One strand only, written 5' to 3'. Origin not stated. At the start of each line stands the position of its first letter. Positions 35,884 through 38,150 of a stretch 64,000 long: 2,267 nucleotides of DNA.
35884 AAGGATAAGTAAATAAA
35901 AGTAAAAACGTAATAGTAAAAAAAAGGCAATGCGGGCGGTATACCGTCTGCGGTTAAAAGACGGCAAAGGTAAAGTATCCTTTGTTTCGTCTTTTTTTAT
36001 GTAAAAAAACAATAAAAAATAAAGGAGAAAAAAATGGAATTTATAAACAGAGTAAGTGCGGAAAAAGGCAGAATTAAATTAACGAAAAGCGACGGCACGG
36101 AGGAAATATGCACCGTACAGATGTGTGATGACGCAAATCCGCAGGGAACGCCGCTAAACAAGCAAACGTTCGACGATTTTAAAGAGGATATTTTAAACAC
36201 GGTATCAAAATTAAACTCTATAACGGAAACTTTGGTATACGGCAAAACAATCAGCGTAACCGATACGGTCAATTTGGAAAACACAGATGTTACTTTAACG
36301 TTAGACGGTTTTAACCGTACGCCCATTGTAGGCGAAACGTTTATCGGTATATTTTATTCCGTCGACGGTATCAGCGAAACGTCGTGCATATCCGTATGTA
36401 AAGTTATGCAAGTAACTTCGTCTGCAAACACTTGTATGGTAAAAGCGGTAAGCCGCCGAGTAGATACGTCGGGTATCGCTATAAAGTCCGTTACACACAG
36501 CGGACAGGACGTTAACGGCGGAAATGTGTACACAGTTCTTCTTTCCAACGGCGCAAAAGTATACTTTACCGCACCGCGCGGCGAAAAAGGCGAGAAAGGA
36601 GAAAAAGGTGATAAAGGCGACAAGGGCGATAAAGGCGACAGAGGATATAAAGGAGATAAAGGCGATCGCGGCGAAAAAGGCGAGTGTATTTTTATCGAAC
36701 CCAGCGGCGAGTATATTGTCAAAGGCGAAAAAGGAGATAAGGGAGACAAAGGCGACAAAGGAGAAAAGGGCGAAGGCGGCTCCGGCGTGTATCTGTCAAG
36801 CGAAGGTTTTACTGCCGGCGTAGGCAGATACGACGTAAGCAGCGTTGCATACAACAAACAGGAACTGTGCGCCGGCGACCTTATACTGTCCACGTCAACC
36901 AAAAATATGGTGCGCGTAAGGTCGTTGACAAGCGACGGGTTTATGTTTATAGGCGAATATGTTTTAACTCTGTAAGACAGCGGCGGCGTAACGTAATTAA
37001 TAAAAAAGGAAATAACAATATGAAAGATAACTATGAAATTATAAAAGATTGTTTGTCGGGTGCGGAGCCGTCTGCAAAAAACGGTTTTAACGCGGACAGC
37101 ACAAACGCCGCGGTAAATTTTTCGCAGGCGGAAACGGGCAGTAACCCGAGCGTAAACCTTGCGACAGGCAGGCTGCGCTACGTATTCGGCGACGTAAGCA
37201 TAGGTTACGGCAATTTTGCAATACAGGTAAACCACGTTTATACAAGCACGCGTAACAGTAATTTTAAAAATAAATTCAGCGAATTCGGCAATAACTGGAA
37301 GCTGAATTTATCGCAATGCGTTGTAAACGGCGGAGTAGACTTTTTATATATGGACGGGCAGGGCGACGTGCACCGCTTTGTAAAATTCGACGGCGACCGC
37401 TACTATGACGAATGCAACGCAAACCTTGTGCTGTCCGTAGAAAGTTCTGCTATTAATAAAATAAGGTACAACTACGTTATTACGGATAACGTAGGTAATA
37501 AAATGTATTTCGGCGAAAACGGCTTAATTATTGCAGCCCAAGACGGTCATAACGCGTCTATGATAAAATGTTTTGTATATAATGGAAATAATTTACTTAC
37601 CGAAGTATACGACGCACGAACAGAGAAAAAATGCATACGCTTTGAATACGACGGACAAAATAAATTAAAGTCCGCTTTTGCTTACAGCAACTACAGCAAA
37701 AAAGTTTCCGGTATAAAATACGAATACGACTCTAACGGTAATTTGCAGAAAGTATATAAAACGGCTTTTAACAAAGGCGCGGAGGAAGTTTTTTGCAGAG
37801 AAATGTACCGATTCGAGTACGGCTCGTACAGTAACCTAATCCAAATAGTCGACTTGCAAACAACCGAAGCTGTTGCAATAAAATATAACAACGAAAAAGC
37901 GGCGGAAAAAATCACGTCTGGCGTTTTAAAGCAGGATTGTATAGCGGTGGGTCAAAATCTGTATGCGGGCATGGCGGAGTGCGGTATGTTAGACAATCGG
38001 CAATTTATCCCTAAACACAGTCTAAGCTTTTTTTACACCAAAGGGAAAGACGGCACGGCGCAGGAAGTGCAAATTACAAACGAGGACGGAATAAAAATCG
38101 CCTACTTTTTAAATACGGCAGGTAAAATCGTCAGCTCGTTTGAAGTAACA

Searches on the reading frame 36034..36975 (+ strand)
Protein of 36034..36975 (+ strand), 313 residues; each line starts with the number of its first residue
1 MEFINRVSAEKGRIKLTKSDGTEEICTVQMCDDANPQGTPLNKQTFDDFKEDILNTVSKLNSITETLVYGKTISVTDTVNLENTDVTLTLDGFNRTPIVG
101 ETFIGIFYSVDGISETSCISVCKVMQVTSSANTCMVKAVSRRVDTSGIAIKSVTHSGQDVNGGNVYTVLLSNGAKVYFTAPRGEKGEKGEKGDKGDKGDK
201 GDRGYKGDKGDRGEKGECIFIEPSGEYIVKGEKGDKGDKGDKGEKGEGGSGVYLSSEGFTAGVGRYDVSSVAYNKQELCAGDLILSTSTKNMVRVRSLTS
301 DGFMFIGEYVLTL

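Call 6: search_protein_families(library=pfam, proteins=[window:36034-36975:+], max_evalue=0.1)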
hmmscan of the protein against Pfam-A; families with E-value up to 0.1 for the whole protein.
window:36034-36975:+ (313 aa): 1 family
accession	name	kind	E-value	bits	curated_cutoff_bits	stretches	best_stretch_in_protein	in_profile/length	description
PF01391.23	Collagen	-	2.2e-08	34.2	27.2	1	182-216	18-52/60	Collagen triple helix repeat (20 copies)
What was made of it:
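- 36034..36975 (+): 313-aa protein with collagen-like G-x-K repeats, resembling phage tail fibres. It sits immediately upstream of the RHS gene and is conserved there. Its role is unknown; it may be a partner or surface fibre. Pfam Collagen 2.2e-8 (call 6).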

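Call 8: search_protein_families(library=ncbifam, proteins=[window:36034-36975:+], max_evalue=0.1)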
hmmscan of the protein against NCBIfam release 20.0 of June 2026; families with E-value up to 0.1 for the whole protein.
window:36034-36975:+ (313 aa): 4 families
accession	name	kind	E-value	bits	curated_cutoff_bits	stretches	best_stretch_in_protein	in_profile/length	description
NF038330.1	adhesin_SclA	exception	2e-11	44.2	400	1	180-250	111-181/405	LPXTG-anchored collagen-like adhesin Scl1/SclA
NF038329.2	gly_rich_SclB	equivalog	2.3e-11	43.3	325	1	181-249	136-201/442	LPXTG-anchored collagen-like adhesin Scl2/SclB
NF046116.1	adhesin_Lcl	equivalog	1.4e-10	40.3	500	1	180-250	69-139/431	collagen-like adhesin Lcl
NF038313.3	HisXaaSer_A4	exception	0.067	14.1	55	0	182-214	54-86/93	His-Xaa-Ser repeat protein HxsA4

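Call 74: search_protein_families(library=phrogs, proteins=[window:36034-36975:+], max_evalue=0.01)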
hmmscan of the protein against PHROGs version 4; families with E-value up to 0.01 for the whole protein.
window:36034-36975:+ (313 aa): 29 families (the best 25 are shown)
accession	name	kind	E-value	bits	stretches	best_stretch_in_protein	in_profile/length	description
phrog_5073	-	tail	2.3e-17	64.2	2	179-261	293-372/519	tail fiber protein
phrog_819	-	tail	6.8e-15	55.3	1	178-264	521-609/1024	tail protein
phrog_3904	-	tail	4.1e-14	52.8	1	150-254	191-293/1086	tail fiber protein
phrog_10972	-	tail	7.4e-11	43.1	1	153-247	126-224/343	tail fiber protein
phrog_33406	-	tail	1.8e-10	40.7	1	182-249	196-269/651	tail fiber protein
phrog_6320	-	tail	4e-10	40.1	1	181-249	111-212/745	tail fiber protein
phrog_366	-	tail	1.1e-09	39.2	2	181-249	151-217/474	tail fiber protein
phrog_8745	-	tail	6.4e-09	34.7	1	133-250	1339-1456/1803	tail fiber protein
phrog_38806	-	unknown function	1.9e-08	35.1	1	177-250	64-137/285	-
phrog_1658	-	unknown function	8.3e-08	33.3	1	177-249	43-115/239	-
phrog_17587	-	tail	1.5e-07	31.3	1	143-250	310-421/641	tail fiber protein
phrog_13892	-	tail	1.6e-06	28.4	1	180-225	39-84/676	minor tail protein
phrog_32123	-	unknown function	2.3e-06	27.2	1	189-251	221-283/532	-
phrog_13286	-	tail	4.4e-06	26.3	1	129-212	37-124/662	tail protein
phrog_35286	-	unknown function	1.1e-05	25.1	1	173-217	274-318/750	-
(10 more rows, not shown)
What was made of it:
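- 36034..36975 (+): PHROG tail-fibre families match through the repeat (call 74).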

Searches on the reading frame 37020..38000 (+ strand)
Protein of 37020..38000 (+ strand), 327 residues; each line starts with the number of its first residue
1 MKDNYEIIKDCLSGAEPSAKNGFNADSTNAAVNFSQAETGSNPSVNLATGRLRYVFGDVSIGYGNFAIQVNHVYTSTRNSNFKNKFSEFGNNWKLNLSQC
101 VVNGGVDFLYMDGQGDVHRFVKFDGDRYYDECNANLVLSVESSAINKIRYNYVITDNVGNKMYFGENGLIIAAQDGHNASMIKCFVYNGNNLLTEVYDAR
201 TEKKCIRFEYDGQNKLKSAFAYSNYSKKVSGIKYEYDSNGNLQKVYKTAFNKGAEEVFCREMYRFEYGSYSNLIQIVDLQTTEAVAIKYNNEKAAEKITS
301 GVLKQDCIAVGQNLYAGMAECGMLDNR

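Call 74: search_protein_families(library=phrogs, proteins=[window:37020-38000:+], max_evalue=0.01)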
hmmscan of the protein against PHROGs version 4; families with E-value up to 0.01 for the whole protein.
window:37020-38000:+ (327 aa): 1 family
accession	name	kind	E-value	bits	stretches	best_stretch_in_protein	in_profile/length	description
phrog_26062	-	unknown function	0.0033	18.6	0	200-239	13-56/75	-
